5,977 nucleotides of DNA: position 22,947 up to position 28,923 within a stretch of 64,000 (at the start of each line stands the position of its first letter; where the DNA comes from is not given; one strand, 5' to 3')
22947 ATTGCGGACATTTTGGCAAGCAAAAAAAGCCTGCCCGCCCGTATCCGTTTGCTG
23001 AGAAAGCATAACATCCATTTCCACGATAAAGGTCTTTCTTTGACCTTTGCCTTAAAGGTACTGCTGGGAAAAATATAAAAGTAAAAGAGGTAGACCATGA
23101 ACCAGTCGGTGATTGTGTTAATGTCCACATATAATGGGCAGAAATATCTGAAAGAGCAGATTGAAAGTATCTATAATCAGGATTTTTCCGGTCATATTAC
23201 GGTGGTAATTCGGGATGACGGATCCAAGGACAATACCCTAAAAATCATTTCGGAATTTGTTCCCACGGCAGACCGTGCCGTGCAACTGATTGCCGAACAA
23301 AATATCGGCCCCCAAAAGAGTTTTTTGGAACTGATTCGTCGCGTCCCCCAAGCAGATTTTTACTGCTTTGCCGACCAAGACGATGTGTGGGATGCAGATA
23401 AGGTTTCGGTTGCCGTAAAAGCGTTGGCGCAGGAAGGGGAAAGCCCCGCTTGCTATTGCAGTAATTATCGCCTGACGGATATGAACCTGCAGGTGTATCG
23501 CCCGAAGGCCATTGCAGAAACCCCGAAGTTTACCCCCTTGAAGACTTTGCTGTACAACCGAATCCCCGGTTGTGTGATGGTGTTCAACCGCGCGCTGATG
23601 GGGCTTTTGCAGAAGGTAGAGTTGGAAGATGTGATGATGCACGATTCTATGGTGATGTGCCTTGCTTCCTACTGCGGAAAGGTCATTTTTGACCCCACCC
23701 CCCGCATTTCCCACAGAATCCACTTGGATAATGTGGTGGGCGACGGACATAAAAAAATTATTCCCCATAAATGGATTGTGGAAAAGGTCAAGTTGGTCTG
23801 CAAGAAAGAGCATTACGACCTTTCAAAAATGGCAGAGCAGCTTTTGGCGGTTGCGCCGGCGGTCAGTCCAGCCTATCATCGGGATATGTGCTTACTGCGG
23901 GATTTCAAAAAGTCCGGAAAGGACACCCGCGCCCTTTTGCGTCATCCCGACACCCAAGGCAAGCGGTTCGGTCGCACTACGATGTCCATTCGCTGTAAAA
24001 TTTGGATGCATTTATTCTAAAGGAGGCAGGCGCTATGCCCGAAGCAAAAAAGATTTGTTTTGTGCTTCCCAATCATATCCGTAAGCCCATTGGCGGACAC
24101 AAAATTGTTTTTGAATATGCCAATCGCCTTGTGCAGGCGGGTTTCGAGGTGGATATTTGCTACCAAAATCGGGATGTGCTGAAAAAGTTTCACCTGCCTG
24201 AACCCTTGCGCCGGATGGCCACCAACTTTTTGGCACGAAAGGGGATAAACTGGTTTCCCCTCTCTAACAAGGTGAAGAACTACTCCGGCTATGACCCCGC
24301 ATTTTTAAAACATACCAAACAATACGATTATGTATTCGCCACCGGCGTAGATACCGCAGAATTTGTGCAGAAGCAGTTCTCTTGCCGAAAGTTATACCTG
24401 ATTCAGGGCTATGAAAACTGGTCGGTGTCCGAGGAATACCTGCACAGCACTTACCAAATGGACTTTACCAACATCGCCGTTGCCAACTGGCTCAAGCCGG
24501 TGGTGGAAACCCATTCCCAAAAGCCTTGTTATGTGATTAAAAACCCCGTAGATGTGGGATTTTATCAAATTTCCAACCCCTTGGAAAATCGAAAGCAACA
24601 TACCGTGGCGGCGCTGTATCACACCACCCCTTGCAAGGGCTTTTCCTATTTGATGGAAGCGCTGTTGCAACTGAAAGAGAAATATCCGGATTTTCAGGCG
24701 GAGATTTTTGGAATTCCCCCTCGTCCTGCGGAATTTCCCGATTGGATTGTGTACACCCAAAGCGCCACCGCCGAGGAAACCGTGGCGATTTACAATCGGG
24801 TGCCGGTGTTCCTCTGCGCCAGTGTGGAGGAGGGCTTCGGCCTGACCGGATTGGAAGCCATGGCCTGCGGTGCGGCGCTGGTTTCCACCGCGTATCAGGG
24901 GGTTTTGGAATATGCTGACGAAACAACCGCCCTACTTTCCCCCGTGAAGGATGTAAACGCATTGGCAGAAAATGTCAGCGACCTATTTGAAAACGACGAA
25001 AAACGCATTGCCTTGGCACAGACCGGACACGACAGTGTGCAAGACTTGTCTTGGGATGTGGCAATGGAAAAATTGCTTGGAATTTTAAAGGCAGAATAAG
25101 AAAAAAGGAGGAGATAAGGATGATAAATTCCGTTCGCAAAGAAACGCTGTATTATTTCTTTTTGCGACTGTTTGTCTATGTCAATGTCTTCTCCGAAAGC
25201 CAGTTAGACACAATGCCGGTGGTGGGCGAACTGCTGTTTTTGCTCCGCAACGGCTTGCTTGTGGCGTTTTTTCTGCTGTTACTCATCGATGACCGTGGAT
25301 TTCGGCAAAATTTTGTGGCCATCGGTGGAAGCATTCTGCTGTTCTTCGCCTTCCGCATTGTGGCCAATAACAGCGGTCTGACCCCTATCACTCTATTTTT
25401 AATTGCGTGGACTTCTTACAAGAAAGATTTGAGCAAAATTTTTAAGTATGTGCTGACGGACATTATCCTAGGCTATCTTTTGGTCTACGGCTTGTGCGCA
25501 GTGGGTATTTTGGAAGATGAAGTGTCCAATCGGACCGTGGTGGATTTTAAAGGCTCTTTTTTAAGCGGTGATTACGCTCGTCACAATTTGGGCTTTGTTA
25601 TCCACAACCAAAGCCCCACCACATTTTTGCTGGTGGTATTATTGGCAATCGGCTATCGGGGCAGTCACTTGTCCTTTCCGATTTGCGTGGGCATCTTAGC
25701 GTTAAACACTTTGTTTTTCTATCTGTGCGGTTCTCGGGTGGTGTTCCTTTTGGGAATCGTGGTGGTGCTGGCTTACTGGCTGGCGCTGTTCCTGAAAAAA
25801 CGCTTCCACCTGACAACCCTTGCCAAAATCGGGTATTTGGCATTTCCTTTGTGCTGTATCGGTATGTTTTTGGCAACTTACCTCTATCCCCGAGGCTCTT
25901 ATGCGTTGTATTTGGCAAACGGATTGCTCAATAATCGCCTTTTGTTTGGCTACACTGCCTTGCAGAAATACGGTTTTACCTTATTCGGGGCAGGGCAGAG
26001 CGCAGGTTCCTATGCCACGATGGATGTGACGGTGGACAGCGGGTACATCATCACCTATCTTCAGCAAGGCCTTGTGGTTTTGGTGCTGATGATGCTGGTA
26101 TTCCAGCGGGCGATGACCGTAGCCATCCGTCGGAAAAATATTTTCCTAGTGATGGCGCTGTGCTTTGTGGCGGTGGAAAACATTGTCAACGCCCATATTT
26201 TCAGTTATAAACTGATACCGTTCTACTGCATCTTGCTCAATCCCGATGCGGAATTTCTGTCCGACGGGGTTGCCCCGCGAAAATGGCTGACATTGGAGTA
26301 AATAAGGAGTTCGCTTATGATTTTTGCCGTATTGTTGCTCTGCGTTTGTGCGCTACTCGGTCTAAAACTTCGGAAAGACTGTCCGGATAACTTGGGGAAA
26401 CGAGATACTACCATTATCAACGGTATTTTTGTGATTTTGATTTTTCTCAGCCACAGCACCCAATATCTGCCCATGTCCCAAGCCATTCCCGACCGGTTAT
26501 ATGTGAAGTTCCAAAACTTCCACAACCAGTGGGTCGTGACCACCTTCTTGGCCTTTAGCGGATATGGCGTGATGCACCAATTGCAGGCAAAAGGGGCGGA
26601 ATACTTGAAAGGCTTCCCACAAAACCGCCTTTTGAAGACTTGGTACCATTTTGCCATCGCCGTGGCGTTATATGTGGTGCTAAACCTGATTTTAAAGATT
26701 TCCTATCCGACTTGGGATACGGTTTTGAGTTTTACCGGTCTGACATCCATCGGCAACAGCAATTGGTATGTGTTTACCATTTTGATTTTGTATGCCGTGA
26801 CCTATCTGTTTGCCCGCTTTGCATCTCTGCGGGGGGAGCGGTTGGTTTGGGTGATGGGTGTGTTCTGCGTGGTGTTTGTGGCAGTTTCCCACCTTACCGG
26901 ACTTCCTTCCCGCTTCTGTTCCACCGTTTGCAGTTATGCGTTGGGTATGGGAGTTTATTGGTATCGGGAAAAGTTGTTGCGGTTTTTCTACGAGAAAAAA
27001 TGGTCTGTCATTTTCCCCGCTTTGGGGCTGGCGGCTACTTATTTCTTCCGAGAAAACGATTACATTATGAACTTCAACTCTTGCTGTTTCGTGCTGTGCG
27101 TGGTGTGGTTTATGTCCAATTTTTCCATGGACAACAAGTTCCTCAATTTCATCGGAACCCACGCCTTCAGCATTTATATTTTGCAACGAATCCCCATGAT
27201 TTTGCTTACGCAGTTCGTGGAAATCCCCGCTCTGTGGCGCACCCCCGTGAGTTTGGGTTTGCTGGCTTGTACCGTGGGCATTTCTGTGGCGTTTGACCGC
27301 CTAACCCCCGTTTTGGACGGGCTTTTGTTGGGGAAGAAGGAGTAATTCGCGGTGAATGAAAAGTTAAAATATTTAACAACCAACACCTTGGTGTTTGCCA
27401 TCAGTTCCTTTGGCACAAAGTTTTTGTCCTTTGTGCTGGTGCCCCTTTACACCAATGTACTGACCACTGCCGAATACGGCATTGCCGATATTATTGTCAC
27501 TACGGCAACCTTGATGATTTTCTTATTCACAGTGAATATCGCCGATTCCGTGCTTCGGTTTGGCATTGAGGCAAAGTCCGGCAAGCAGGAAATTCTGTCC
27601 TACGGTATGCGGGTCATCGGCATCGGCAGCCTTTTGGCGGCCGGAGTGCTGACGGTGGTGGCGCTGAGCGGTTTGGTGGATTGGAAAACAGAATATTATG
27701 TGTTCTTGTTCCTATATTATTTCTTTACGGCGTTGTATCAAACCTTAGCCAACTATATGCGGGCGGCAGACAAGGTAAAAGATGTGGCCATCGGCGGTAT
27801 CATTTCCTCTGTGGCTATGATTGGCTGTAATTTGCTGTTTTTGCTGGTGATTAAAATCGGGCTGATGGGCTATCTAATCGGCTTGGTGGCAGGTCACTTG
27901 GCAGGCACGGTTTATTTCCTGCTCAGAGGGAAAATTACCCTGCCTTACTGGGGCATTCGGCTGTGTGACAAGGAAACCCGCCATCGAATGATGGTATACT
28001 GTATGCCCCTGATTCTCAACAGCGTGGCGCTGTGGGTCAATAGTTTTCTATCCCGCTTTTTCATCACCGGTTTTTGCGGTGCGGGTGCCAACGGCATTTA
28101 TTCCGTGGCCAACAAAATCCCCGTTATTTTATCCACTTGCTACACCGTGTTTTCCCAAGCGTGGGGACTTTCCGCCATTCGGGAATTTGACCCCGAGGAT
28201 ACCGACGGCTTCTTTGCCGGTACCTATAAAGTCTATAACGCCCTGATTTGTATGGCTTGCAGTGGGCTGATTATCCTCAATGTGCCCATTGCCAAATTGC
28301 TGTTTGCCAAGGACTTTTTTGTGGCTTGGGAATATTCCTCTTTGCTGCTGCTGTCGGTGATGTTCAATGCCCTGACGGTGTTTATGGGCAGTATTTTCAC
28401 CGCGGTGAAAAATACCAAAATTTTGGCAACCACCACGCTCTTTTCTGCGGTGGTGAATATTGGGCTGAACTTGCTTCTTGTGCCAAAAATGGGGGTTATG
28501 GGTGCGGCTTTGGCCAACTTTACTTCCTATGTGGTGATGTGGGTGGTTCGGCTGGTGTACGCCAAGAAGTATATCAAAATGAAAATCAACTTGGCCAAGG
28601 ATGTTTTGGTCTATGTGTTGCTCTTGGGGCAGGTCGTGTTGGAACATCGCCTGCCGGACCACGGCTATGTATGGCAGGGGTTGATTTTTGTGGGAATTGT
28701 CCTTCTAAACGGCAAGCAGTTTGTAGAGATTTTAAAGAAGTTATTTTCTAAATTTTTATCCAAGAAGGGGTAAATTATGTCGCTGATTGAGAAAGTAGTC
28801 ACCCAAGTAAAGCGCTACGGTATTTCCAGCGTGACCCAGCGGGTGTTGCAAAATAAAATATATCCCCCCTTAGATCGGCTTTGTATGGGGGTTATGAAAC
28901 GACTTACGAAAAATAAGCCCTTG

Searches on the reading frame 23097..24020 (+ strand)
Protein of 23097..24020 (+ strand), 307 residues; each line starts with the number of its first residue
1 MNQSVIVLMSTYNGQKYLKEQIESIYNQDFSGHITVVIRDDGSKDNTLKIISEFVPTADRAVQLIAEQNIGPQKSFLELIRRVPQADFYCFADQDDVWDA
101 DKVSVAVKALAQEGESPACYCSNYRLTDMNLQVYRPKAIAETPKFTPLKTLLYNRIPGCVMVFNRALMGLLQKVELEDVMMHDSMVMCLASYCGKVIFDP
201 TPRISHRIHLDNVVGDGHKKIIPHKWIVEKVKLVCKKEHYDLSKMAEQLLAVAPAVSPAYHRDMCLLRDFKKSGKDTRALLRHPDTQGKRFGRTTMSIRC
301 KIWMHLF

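Call 21: search_protein_families(library=pfam, proteins=[window:23097-24020:+], max_evalue=0.001)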
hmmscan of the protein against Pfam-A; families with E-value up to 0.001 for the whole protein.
window:23097-24020:+ (307 aa): 2 families
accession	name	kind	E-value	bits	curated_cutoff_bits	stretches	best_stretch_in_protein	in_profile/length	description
PF00535.33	Glycos_transf_2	-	1.7e-17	64.3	23.3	1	7-159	2-156/168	Glycosyl transferase family 2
PF13641.12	Glyco_tranf_2_3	-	4.2e-06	27.4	27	1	5-110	3-111/230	Glycosyltransferase like family 2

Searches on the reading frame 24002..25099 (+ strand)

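Call 21: search_protein_families(library=pfam, proteins=[window:24002-25099:+], max_evalue=0.001)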
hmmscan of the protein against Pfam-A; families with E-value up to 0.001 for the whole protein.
window:24002-25099:+ (365 aa): 4 families
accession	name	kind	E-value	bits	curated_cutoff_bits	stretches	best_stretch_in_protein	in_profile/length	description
PF13692.12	Glyco_trans_1_4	-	3.3e-17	63.5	27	1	202-331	7-142/142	Glycosyl transferases group 1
PF00534.26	Glycos_transf_1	-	3.9e-17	62.7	26.4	1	196-341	12-168/172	Glycosyl transferases group 1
PF13524.12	Glyco_trans_1_2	-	1.8e-07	31.7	25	1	221-355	6-139/144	Glycosyl transferase-like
PF20706.3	GT4-conflict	-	2.1e-05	24.1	26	1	258-357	273-384/385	Family 4 Glycosyltransferase in conflict systems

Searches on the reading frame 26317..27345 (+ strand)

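Call 3: search_protein_families(library=pfam, proteins=[window:26317-27345:+], max_evalue=0.01)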
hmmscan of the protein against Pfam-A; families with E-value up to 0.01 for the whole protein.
window:26317-27345:+ (342 aa): 1 family
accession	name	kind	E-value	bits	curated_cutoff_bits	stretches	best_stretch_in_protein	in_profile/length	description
PF01757.29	Acyl_transf_3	-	4.3e-14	52.8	31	1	36-326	9-324/326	Acyltransferase domain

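Call 4: search_protein_families(library=ncbifam, proteins=[window:26317-27345:+], max_evalue=0.01)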
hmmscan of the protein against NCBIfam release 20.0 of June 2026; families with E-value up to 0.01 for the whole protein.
window:26317-27345:+ (342 aa): 0 families

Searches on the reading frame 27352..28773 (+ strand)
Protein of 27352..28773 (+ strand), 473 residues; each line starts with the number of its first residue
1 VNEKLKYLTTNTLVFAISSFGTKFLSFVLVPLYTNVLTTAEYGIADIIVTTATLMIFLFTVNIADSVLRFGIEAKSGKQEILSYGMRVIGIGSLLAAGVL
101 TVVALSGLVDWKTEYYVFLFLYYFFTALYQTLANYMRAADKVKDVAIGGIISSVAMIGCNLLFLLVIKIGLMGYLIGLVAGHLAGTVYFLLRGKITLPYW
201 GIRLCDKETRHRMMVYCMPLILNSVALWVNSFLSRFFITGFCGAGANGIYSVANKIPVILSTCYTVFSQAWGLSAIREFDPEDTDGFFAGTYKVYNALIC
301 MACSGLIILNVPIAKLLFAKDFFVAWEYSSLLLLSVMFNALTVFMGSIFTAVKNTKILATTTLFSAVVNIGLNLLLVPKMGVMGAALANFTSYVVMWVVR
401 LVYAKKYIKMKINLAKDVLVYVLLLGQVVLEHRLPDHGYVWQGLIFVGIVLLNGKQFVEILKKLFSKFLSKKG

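Call 3: search_protein_families(library=pfam, proteins=[window:27352-28773:+], max_evalue=0.01)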
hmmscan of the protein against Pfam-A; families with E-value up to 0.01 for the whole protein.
window:27352-28773:+ (473 aa): 2 families
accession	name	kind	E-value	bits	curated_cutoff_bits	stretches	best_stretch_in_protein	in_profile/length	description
PF01943.22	Polysacc_synt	-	2e-18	67.3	28.2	1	9-270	2-265/274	Polysaccharide biosynthesis protein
PF03023.19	MurJ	-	9.1e-08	31.6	27.4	1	117-425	102-425/451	Lipid II flippase MurJ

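Call 4: search_protein_families(library=ncbifam, proteins=[window:27352-28773:+], max_evalue=0.01)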
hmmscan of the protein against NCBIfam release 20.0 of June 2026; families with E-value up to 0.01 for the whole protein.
window:27352-28773:+ (473 aa): 4 families
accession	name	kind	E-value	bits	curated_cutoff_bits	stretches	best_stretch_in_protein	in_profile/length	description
TIGR00797.1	matE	subfamily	1.7e-08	33.8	147.4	1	324-414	110-200/396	MATE family efflux transporter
NF050818.1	PolSacchBiosHfsF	equivalog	1.4e-07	31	700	1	30-414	24-413/468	polysaccharide biosynthesis protein HfsF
NF052396.1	MATE_WgkD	equivalog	8.6e-07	28.3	510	1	216-431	8-239/428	tryglysin-associated MATE efflux transporter WgkD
TIGR01695.1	murJ_mviN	equivalog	1.1e-05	24.4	235.55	1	116-451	127-483/506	murein biosynthesis integral membrane protein MurJ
